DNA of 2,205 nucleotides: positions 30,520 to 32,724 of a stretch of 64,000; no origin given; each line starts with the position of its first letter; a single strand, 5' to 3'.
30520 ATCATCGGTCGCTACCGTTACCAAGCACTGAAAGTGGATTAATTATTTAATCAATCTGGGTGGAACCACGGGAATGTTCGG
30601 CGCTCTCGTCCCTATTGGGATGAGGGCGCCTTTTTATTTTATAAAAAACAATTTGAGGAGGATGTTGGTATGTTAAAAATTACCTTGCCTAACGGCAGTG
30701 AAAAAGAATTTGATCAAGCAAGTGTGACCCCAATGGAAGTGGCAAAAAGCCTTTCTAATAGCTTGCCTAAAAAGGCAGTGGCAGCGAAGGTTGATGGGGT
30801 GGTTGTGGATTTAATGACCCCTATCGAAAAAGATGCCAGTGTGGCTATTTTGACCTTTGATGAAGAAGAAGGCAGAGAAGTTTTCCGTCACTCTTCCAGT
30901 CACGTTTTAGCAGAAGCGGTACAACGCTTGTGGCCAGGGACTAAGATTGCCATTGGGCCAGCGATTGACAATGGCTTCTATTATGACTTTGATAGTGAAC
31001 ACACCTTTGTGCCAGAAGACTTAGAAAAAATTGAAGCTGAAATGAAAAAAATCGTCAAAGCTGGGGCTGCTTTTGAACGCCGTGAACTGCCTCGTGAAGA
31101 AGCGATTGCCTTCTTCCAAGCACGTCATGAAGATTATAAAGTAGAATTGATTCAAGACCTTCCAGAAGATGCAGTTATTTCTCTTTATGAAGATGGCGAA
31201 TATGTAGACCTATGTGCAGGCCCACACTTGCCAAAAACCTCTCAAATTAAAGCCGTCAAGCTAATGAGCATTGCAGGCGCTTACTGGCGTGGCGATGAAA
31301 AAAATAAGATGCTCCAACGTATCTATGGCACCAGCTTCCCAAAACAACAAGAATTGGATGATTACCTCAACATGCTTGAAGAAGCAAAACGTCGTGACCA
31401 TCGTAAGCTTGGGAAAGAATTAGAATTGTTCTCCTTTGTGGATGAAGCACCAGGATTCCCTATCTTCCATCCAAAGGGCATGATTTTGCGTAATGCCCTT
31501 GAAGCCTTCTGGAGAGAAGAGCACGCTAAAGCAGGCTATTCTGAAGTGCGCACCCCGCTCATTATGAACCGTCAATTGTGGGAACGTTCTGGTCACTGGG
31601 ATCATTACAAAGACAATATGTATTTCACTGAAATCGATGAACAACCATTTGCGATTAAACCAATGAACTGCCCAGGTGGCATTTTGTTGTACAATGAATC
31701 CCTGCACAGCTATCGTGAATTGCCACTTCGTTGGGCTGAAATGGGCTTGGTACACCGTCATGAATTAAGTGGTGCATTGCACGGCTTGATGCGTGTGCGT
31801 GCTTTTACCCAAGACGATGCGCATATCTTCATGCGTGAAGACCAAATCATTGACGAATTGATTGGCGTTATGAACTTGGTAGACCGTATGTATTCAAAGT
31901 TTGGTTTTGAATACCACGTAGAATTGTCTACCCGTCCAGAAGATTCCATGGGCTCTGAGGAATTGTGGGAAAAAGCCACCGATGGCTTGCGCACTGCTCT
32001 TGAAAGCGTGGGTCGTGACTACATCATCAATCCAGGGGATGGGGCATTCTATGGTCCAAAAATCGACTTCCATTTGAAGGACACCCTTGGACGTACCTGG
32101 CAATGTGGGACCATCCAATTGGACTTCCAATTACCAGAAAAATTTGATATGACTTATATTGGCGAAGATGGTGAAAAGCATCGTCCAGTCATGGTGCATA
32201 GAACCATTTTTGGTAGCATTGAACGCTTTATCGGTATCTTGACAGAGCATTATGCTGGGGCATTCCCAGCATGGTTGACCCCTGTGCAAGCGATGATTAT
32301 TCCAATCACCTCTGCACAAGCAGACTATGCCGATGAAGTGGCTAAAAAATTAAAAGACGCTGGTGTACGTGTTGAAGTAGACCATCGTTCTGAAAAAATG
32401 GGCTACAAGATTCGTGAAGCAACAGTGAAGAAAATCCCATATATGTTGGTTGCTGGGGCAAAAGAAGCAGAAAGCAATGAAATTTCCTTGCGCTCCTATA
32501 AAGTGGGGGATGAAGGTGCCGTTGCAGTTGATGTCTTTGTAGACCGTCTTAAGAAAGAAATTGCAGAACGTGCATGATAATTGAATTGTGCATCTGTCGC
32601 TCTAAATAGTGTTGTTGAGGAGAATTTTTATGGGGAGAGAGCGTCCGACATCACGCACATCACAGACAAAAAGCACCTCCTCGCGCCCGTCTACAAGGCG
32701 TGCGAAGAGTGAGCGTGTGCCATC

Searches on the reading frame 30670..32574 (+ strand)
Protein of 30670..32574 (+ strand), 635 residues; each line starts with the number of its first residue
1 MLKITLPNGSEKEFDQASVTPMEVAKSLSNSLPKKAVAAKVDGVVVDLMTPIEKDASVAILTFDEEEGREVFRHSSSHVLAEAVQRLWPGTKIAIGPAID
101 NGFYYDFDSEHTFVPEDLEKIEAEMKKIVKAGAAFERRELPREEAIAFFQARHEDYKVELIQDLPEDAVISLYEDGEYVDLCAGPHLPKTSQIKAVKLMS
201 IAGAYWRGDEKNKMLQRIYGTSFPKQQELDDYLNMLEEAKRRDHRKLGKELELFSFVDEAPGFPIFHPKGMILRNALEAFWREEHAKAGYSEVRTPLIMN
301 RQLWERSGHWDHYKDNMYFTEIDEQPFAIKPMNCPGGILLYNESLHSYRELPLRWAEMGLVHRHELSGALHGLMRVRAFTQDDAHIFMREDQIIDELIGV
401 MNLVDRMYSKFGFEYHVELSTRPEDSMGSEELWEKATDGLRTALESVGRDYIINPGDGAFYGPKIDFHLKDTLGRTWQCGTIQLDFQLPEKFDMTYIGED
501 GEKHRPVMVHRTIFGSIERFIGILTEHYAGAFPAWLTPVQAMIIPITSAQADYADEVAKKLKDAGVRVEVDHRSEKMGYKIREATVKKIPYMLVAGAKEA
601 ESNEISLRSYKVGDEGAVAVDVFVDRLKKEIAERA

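Call 69: list_cluster_members(proteins=[P0035, P0001, window:30670-32574:+, window:34807-37053:+, window:55824-58118:+, window:14698-16173:+])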
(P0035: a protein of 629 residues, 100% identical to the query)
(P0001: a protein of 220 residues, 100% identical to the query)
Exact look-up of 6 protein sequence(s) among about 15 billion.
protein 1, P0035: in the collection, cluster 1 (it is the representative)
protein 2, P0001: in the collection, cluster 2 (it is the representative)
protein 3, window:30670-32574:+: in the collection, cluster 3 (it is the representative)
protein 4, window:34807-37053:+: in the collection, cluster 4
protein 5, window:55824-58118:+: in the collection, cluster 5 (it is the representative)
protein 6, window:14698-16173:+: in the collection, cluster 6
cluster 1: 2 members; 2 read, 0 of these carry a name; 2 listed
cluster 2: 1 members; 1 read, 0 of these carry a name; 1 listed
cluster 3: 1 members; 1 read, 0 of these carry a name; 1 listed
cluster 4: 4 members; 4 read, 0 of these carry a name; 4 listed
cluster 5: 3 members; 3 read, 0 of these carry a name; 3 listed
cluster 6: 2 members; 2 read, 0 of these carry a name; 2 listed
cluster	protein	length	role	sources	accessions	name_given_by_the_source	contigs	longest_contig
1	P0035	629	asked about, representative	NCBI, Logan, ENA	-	-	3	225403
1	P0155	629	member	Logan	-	-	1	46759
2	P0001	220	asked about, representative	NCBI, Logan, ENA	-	-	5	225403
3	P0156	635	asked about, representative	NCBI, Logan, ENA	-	-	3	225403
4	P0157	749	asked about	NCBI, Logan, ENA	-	-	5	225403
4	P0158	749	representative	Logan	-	-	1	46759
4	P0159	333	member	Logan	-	-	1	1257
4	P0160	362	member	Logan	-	-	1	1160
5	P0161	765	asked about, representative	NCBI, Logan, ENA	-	-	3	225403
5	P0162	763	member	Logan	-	-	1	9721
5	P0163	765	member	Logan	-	-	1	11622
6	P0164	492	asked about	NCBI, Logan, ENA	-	-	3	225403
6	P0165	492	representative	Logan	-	-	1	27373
